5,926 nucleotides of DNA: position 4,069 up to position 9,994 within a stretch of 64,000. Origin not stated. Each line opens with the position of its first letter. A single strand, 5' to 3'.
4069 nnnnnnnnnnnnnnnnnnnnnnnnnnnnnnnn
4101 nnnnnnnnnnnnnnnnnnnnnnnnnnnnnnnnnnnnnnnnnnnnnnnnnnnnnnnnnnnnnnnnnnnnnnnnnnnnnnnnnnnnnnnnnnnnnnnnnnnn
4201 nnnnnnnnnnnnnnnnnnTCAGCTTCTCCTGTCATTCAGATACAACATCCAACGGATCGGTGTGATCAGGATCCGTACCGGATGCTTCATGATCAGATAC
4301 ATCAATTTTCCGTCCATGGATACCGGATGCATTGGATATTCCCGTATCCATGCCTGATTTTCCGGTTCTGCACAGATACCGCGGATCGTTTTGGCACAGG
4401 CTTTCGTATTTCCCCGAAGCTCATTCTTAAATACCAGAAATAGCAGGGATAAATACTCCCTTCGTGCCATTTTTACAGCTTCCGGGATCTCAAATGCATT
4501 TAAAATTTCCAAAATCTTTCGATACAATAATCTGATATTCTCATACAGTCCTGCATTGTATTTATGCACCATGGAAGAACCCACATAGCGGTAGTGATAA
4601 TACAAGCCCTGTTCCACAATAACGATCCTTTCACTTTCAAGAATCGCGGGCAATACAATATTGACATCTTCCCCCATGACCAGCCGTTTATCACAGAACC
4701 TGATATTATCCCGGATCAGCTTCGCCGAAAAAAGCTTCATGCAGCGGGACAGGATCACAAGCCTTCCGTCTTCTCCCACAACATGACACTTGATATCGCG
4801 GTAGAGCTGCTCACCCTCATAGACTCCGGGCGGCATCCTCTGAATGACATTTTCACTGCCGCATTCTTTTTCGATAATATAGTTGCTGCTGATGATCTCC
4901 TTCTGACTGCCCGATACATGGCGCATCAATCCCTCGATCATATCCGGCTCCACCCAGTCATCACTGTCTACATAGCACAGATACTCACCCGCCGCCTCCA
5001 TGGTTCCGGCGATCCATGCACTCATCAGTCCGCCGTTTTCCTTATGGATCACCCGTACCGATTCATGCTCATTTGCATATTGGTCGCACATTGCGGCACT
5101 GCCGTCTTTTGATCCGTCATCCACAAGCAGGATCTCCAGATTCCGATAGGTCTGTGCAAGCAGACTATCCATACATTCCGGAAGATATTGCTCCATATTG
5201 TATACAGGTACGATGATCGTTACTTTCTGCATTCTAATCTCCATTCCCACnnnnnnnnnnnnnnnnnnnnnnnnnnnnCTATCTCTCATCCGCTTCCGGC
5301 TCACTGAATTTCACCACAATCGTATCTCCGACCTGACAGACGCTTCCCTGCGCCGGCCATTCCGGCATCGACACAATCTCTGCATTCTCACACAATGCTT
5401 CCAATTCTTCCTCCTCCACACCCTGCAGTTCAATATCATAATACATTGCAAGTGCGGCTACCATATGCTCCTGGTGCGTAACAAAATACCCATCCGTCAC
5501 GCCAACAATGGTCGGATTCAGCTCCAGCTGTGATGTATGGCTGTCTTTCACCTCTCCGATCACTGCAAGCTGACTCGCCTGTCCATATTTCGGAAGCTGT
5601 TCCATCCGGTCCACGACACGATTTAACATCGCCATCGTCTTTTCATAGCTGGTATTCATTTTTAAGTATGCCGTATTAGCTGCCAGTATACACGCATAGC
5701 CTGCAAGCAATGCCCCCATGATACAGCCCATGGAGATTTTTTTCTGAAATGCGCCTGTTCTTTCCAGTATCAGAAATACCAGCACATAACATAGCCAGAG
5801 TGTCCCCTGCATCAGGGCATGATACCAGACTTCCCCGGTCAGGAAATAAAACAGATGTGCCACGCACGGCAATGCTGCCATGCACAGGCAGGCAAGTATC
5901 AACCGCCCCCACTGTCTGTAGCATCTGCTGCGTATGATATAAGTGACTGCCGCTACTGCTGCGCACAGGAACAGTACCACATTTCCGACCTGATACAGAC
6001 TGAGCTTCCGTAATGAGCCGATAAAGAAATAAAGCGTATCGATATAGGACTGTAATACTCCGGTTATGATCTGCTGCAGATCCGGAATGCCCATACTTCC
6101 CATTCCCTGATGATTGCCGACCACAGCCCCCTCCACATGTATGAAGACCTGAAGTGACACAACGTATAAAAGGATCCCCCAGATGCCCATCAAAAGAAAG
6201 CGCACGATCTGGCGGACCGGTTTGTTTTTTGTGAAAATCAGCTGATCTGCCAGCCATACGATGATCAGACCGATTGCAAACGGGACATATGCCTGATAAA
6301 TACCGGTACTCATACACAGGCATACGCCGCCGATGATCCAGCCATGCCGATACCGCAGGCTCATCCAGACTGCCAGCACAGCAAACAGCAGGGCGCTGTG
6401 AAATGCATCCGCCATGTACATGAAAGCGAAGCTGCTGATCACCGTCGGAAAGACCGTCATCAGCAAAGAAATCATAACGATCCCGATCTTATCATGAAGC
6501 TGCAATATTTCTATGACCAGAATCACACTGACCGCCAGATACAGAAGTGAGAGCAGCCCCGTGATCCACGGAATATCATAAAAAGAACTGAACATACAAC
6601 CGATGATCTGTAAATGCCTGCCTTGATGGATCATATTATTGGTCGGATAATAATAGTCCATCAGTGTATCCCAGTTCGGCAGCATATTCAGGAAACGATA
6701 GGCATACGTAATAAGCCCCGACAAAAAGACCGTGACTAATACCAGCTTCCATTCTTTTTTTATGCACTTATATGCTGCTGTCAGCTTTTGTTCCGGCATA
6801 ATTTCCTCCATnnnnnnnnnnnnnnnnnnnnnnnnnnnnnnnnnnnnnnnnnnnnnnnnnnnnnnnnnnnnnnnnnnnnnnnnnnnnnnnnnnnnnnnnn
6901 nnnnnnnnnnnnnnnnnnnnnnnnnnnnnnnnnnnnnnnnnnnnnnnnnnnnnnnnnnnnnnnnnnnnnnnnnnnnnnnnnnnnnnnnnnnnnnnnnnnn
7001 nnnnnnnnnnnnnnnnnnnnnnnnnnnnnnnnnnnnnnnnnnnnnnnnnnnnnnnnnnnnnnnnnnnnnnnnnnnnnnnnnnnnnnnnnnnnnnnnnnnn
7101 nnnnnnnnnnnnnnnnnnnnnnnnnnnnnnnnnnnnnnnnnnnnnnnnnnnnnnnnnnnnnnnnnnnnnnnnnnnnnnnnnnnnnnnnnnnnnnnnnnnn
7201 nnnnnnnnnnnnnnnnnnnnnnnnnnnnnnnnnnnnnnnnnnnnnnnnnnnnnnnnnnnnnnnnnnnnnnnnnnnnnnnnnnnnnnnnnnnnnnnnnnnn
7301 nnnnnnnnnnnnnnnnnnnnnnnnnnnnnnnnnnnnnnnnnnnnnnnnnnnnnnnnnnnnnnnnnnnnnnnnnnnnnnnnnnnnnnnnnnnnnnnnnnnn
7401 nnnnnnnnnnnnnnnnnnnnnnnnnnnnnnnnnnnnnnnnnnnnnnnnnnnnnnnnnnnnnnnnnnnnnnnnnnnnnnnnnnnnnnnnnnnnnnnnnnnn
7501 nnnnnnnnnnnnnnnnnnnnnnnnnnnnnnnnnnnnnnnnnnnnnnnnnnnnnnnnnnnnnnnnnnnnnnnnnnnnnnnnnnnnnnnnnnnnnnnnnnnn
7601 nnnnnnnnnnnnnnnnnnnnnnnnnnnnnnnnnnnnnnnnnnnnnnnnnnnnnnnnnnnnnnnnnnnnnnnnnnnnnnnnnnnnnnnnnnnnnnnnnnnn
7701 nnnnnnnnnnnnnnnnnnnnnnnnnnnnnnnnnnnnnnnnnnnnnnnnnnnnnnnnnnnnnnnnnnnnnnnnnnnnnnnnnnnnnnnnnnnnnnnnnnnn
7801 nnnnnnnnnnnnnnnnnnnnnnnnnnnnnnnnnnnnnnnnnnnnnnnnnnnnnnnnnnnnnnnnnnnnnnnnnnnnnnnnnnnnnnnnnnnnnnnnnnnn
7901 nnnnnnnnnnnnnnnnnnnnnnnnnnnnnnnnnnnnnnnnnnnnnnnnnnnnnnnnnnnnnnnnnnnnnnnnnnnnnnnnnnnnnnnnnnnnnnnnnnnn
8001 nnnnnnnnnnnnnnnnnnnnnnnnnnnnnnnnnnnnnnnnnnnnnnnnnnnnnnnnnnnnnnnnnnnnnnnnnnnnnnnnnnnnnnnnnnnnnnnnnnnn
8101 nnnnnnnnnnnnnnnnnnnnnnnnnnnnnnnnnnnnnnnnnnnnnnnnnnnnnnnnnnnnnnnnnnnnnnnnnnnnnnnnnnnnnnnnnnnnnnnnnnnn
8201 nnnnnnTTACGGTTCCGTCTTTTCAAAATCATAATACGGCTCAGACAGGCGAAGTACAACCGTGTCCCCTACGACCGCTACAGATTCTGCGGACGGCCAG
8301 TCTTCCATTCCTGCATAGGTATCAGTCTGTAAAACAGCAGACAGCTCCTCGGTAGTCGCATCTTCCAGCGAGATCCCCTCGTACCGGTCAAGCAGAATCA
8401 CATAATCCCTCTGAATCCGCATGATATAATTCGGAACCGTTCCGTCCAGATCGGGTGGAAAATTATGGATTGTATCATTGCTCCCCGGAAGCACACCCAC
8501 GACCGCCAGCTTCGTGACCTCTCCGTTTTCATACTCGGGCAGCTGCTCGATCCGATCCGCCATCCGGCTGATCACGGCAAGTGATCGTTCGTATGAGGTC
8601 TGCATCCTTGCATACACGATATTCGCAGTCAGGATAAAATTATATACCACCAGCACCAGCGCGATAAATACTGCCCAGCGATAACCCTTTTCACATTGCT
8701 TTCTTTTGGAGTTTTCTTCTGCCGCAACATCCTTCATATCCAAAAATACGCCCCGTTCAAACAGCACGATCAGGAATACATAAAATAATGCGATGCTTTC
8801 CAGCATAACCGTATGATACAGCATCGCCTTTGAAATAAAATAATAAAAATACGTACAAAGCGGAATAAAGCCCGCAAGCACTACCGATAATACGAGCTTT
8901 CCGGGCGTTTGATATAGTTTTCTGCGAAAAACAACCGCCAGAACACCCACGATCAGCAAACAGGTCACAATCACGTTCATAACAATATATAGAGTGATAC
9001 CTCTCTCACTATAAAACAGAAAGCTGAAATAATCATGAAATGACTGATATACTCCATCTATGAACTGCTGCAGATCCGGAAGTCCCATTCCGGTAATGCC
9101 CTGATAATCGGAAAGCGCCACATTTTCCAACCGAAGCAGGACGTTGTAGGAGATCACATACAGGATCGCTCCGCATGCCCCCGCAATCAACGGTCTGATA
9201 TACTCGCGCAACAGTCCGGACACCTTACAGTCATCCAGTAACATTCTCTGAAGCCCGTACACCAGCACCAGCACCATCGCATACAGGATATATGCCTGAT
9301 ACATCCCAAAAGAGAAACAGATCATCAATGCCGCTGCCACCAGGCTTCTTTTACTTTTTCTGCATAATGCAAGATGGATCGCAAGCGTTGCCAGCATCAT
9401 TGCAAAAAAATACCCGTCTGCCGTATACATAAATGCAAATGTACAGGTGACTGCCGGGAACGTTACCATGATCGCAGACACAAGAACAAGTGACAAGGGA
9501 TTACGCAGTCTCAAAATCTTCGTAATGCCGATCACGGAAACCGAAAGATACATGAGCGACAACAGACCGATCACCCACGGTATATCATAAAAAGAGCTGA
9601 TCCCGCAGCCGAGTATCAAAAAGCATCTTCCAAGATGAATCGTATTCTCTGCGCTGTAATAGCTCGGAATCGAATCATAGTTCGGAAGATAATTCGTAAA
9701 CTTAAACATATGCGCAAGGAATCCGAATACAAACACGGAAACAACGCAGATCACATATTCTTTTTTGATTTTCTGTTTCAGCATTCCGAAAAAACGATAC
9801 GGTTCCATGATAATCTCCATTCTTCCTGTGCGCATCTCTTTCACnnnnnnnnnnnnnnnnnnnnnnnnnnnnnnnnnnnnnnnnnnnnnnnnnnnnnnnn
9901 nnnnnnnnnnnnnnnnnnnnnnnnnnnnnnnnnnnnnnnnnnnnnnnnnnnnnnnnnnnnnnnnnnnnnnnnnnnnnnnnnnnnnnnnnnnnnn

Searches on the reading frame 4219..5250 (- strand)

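Call 57: search_protein_families(library=pfam, proteins=[window:4219-5250:-], max_evalue=0.00001)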
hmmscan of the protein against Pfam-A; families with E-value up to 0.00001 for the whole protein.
window:4219-5250:- (343 aa): 3 families
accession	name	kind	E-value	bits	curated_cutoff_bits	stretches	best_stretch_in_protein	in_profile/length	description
PF00535.33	Glycos_transf_2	-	6.3e-35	121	23.3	1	11-159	1-153/168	Glycosyl transferase family 2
PF13641.12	Glyco_tranf_2_3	-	4.2e-14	53.5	27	1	9-220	2-212/230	Glycosyltransferase like family 2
PF10111.15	Glyco_tranf_2_2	-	4.8e-07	30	27.3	1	11-110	1-104/276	Glycosyltransferase like family 2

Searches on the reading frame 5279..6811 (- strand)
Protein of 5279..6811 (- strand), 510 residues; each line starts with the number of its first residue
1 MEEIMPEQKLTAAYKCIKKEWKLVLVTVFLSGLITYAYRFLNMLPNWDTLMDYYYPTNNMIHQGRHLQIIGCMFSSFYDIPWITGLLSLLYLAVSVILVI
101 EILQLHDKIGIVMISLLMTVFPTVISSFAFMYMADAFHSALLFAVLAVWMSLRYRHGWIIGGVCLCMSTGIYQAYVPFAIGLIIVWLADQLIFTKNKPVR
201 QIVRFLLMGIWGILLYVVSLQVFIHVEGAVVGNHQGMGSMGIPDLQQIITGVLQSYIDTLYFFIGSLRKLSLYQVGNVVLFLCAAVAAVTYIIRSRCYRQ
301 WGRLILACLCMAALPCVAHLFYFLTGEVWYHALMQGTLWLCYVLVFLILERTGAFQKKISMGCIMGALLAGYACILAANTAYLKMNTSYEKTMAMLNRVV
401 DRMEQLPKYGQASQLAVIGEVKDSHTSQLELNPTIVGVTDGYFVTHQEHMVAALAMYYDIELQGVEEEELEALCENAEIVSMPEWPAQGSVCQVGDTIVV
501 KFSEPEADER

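Call 57: search_protein_families(library=pfam, proteins=[window:5279-6811:-], max_evalue=0.00001)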
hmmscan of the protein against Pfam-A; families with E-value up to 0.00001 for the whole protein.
window:5279-6811:- (510 aa): 1 family
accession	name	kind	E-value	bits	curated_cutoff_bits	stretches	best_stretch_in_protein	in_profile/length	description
PF14264.12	Glucos_trans_II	-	1.1e-40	140.1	30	1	38-337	2-306/317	Glucosyl transferase GtrII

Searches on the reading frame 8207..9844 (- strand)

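Call 11: search_protein_families(library=pfam, proteins=[window:8207-9844:-], max_evalue=0.00001)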
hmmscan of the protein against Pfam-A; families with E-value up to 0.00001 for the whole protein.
window:8207-9844:- (545 aa): 1 family
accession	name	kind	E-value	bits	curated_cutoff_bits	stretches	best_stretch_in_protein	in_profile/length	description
PF14264.12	Glucos_trans_II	-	5e-44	151.2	30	1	48-361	3-315/317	Glucosyl transferase GtrII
